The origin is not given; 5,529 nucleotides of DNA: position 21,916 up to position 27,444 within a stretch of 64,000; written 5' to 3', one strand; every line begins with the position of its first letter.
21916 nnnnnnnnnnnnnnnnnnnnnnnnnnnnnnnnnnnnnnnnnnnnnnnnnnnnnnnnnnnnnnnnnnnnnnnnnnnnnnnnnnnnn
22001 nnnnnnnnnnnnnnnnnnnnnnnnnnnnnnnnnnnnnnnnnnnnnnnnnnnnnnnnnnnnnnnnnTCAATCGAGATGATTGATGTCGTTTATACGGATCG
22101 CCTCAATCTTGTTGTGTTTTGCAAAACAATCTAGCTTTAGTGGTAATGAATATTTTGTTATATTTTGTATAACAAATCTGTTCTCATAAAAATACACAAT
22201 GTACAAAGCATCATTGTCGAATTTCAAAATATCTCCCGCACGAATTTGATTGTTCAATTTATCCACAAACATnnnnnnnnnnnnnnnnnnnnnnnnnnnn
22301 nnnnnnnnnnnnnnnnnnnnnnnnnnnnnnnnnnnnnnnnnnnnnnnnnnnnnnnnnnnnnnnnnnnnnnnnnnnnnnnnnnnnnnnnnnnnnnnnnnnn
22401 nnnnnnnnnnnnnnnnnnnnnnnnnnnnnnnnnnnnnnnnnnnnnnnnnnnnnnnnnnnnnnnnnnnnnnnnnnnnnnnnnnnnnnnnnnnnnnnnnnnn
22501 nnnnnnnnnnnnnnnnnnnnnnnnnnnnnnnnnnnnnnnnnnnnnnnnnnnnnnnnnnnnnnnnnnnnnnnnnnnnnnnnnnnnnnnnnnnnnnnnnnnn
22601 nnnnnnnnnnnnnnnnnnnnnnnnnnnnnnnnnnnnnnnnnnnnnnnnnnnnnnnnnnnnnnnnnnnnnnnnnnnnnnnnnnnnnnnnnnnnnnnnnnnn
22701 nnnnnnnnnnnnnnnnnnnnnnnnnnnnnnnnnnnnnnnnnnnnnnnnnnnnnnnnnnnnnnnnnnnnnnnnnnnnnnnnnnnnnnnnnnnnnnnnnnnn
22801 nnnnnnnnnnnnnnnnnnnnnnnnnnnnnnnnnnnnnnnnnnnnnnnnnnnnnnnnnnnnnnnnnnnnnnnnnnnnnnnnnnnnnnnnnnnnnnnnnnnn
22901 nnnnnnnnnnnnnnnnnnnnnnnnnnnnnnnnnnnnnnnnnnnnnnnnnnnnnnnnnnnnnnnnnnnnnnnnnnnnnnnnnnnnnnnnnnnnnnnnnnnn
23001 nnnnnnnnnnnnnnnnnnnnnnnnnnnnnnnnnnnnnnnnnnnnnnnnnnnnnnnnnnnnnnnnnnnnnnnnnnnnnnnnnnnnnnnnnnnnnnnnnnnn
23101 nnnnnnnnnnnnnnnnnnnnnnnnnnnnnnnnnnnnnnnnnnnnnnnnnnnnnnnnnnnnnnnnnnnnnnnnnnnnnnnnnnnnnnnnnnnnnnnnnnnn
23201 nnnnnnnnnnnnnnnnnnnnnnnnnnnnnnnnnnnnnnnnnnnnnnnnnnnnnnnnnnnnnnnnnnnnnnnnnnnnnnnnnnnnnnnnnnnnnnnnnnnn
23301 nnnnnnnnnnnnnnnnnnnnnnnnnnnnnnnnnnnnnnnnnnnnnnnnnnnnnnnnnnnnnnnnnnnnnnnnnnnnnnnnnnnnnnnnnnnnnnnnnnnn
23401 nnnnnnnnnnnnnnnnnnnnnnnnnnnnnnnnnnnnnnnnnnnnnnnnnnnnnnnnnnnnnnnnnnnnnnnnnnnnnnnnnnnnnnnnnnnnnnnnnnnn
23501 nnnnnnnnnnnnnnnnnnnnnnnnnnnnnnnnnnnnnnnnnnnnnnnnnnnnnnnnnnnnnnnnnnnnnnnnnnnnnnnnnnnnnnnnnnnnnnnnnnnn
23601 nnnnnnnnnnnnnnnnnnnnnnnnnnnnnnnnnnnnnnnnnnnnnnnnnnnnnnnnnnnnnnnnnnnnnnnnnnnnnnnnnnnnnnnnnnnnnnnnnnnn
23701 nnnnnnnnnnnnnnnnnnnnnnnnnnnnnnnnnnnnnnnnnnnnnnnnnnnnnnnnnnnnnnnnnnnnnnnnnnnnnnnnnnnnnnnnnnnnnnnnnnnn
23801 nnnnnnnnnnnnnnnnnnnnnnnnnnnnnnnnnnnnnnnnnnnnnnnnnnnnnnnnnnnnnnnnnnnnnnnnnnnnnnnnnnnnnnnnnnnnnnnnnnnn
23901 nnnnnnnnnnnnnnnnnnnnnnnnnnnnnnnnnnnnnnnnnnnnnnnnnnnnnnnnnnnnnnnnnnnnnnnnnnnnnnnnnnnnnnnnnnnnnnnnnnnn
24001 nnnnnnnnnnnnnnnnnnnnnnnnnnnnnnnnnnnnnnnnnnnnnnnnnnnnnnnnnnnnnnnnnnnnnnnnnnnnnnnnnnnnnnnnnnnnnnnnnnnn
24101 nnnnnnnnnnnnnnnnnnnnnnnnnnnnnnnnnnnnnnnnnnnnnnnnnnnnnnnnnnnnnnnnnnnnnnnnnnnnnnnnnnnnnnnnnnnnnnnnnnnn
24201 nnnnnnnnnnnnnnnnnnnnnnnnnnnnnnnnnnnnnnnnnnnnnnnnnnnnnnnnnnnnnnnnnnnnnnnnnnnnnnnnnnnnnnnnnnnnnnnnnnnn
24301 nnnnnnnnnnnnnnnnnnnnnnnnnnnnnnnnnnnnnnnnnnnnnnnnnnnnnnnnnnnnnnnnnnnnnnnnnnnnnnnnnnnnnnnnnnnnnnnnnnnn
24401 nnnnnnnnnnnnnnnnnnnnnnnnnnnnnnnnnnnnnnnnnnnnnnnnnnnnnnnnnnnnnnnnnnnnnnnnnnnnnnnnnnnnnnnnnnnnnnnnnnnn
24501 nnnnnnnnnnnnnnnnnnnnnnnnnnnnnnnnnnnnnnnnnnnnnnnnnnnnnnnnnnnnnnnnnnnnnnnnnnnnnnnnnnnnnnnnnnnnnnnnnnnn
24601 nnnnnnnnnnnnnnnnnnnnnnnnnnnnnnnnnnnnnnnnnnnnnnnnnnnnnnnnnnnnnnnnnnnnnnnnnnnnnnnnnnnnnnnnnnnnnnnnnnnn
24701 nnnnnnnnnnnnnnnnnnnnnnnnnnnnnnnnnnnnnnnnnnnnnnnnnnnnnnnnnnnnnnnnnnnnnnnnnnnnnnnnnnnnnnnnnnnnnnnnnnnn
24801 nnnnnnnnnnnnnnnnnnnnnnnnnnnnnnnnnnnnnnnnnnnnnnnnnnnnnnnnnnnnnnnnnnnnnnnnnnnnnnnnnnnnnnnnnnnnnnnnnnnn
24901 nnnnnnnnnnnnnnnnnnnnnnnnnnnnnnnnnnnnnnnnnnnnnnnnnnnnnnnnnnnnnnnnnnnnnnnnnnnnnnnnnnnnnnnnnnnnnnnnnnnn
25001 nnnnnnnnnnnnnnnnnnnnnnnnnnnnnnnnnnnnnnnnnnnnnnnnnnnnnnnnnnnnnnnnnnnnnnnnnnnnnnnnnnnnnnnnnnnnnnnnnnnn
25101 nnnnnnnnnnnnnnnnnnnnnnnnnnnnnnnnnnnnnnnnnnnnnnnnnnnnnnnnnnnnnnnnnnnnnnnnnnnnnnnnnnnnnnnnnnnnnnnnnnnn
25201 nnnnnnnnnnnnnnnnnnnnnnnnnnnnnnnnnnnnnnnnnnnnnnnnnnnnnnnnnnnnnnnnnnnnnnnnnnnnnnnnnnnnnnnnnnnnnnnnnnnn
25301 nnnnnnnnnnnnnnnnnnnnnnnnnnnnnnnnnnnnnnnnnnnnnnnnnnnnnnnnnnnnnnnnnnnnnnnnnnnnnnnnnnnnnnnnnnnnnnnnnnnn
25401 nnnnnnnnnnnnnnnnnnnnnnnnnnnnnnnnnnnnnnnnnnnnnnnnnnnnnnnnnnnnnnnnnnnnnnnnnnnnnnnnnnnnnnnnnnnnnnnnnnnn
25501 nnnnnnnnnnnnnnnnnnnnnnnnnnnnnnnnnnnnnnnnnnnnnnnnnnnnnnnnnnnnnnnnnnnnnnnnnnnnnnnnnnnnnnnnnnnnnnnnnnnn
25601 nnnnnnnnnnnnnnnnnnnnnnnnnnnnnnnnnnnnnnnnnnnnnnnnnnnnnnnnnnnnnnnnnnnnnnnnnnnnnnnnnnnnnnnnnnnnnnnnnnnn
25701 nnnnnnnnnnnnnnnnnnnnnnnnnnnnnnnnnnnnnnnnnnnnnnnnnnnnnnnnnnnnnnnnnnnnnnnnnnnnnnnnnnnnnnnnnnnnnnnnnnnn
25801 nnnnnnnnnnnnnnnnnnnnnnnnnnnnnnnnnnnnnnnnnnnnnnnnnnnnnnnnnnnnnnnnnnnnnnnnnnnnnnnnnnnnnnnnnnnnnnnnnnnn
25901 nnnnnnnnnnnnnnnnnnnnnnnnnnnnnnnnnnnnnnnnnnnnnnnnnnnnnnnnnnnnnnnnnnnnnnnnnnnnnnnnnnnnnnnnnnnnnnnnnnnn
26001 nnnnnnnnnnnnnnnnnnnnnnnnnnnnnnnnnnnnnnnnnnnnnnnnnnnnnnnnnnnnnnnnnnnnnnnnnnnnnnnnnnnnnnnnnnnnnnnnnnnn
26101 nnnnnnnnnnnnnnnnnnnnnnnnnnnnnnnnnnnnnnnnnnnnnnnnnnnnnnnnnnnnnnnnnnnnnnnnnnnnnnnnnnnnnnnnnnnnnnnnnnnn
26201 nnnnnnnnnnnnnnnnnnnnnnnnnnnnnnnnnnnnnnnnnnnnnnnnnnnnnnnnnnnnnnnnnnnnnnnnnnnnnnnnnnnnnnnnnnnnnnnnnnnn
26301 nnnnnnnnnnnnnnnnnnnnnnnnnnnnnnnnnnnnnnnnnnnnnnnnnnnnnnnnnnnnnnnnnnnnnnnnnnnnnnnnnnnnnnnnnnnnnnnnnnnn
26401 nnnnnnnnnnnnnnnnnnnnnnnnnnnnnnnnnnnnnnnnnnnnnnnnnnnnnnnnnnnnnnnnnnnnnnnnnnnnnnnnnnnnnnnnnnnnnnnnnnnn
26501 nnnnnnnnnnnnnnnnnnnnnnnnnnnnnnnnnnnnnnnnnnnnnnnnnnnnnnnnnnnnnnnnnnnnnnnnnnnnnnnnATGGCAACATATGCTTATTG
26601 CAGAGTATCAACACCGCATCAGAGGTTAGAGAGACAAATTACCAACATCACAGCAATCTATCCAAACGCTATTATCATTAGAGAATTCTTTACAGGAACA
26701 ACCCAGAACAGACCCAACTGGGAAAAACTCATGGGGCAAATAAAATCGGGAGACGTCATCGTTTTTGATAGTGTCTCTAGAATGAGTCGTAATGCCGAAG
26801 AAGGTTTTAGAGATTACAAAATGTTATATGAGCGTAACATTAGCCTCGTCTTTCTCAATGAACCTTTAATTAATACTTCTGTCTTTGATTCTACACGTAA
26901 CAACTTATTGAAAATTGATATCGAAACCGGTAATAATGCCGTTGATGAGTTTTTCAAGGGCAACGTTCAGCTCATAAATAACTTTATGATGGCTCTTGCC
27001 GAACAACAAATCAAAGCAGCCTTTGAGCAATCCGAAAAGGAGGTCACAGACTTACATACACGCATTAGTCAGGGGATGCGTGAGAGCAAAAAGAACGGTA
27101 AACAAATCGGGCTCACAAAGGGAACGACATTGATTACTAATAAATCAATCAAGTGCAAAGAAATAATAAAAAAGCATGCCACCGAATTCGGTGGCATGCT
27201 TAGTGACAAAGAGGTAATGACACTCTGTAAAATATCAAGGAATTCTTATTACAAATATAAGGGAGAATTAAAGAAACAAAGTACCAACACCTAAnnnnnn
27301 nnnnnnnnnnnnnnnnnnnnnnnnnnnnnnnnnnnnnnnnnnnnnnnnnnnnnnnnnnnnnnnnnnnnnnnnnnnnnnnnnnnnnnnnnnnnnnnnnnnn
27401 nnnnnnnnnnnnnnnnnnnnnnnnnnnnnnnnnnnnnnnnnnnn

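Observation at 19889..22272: Two-gene module next to attL: 68-aa protein plus 707-aa protein with large N-terminal domain, long coiled coil and C-terminal TM hairpin (candidate defence or abortive-infection effector)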

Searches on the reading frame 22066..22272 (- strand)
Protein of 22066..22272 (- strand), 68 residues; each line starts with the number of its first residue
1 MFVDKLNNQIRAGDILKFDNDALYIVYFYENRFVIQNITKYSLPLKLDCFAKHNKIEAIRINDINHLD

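Call 5: search_protein_families(library=pfam, proteins=[window:22066-22272:-], max_evalue=1)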
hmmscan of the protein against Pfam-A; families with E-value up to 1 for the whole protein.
window:22066-22272:- (68 aa): 0 families

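Call 6: search_protein_families(library=padloc, proteins=[window:22066-22272:-], max_evalue=1)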
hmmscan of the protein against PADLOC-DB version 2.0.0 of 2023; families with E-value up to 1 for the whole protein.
window:22066-22272:- (68 aa): 0 families

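Call 7: search_protein_families(library=phrogs, proteins=[window:22066-22272:-], max_evalue=1)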
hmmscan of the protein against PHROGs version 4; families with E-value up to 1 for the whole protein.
window:22066-22272:- (68 aa): 0 families

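Call 24: find_homologous_proteins(query=window:22066-22272:-, max_evalue=0.01)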
Query window:22066-22272:- (68 aa): 1 proteins with E <= 0.01 among 1 candidates.
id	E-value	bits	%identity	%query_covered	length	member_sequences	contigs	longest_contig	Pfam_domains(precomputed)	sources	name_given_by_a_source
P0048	1.1e-37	144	100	100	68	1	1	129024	-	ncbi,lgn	-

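Call 41: find_homologous_proteins(query=A3, max_evalue=0.01)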
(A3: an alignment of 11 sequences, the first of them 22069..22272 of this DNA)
Query A3 (11 sequences) (68 aa, profile of the alignment): 19 proteins with E <= 0.01 among 114 candidates.
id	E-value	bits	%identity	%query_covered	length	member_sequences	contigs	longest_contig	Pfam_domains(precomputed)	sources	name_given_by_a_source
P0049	3.1e-24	103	30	69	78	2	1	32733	-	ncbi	-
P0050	9.7e-22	95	31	51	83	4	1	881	-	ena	-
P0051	1.6e-21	94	48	37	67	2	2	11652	-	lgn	-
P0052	2.5e-20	90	36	69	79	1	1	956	-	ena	-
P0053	5.2e-20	89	33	68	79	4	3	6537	-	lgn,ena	-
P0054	5.6e-20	89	26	85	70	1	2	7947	-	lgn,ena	-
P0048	6.2e-20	89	100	100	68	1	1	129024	-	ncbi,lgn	-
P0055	7.1e-20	89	30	68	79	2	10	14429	-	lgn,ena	-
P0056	1.3e-19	88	38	38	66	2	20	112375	-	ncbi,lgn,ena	-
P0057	2.9e-19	87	-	-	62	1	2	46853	-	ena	-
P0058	3.1e-19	87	28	53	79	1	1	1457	-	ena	-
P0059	3.2e-19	87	26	57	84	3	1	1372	-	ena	-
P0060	8.8e-19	85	32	69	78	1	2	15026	-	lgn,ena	-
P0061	1.5e-18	85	26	69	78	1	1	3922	-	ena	-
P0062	1.3e-17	82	29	90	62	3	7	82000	-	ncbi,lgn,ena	-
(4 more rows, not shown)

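Call 46: search_protein_families(library=pfam, alignment_id=A4, max_evalue=10)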
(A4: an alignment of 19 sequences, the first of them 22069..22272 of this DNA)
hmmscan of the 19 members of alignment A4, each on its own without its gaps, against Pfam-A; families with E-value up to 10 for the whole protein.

A. member 1, window:22069-22272:- (68 aa): 0 families

B. families by the number of members that match (of 19 scanned): 8 families
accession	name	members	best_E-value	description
PF09643.15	YopX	5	0.019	YopX protein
PF04609.17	MCR_C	2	0.041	Methyl-coenzyme M reductase operon protein C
PF13895.12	Ig_2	2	0.095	Immunoglobulin domain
PF04755.18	PAP_fibrillin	1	0.022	PAP_fibrillin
PF18134.7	AGS_C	1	0.034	Adenylyl/Guanylyl and SMODS C-terminal sensor domain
PF06906.16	DUF1272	1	0.034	Protein of unknown function (DUF1272)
PF25454.1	zf-C3HC4_IRF-2BP1_2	1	0.077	IRF-2BP1/2 C3HC4 zinc finger domain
PF22814.2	WelO5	1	0.1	Carrier-protein-independent halogenase WelO5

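Call 47: search_solved_structures(query=A4, max_evalue=10)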
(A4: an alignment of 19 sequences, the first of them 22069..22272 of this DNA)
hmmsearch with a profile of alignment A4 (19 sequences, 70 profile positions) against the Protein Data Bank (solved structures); distinct sequences matched with E-value up to 10: 6.
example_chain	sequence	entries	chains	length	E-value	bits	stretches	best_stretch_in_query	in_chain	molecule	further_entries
7pvp_A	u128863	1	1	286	9.1e-05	25.9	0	22-42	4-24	SAKe6BC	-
2qyz_A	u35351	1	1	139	0.041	17.3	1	6-40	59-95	Uncharacterized protein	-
2ox7_A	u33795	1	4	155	0.12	15.9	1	6-27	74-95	Hypothetical protein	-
2hx1_A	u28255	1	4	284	0.6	13.6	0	26-48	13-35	Predicted sugar phosphatases of the HAD superfamily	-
28nt_q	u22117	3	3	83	1.1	12.8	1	3-27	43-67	Small ribosomal subunit protein uS17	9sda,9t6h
5l73_A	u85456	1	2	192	1.1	12.7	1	9-34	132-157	Neuropilin-1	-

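Call 51: predict_structure(alignment_id=A4)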
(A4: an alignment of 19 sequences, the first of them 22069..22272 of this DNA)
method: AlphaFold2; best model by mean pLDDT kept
length: 68 residues; sequences in the alignment: 19
mean_pLDDT: 90.4   pTM: 0.75
mean pLDDT of the five models: 90.4, 90.0, 89.7, 89.6, 88.6
residues with pLDDT >= 90: 56; 70-90: 6; 50-70: 4; < 50: 2
segments of 3 or more residues with pLDDT < 50: none
pLDDT, mean of each block of 10 residues (from residue 1): 95 94 94 93 93 95 62
secondary structure, 60 per line:
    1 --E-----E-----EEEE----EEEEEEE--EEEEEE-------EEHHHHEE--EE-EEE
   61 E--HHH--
elements in order: E15-18 E23-29 E32-37 H47-50 E58-61

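Call 88: fold_search(model_id=the predicted structure, library=viral)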
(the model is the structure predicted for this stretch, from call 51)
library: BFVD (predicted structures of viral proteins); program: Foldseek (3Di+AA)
matches with E <= 10: 887; with E <= 0.001: 0
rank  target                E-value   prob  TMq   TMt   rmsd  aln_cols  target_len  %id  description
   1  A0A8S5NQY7            1.9e-02  1.00  0.69  0.45   2.4        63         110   24  YopX protein [Siphoviridae sp. ctSP74]
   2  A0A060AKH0            2.9e-02  1.00  0.70  0.46   2.4        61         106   23  YopX protein domain-containing protein [Staphylococcus phage 6ec]
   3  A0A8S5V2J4            2.9e-02  1.00  0.62  0.36   4.1        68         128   22  Meiotic chromosome segregation protein [CrAss-like virus sp. ctelJ1]
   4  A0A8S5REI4            3.0e-02  1.00  0.71  0.32   2.6        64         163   14  YopX protein [virus sp. ctd0M1]
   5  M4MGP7                5.2e-02  1.00  0.58  0.59   3.9        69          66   17  (no name in the UniProt tables at hand)
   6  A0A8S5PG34            6.2e-02  1.00  0.67  0.46   4.8        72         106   12  YopX protein [Podoviridae sp. ct5bO8]
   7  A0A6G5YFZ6            6.6e-02  1.00  0.54  0.28   1.2        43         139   26  (no name in the UniProt tables at hand)
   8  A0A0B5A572            6.6e-02  1.00  0.67  0.68   3.0        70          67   24  (no name in the UniProt tables at hand)
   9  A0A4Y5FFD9            7.4e-02  0.99  0.57  0.50   6.2        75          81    8  Uncharacterized protein [Lactobacillus phage SAC12B]
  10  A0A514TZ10            8.8e-02  0.99  0.42  0.34   2.0        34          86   12  Uncharacterized protein [Arthrobacter phage Vibaki]
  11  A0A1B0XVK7            9.4e-02  1.00  0.71  0.61   6.1        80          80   15  Uncharacterized protein [Campylobacter phage PC5]
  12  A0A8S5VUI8            9.4e-02  1.00  0.52  0.48   1.6        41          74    7  (no name in the UniProt tables at hand)
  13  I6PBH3                1.0e-01  1.00  0.69  0.30   4.0        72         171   24  YopX protein domain-containing protein [Staphylococcus phage G15]
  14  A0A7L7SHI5            1.0e-01  0.97  0.52  0.44   3.2        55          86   25  Uncharacterized protein [Proteus phage 3H10_20]
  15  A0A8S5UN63            1.1e-01  0.99  0.45  0.43   2.1        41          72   20  Uncharacterized protein [Siphoviridae sp. ctKGQ3]
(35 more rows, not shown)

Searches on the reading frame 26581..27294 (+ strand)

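Call 8: search_protein_families(library=pfam, proteins=[window:26581-27294:+], max_evalue=0.01)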
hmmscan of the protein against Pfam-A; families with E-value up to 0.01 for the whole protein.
window:26581-27294:+ (237 aa): 1 family
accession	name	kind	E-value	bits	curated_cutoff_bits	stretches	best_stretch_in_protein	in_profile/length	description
PF00239.26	Resolvase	-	4e-19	69.6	23.3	1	4-100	2-106/145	Resolvase, N terminal domain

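Call 69: search_protein_families(library=padloc, proteins=[window:26581-27294:+], max_evalue=0.01)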
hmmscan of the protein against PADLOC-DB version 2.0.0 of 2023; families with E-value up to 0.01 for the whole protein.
window:26581-27294:+ (237 aa): 1 family
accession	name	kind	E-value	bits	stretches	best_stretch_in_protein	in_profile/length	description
PDLC05041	PDC-S57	-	0.0016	16.1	1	119-216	73-174/212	-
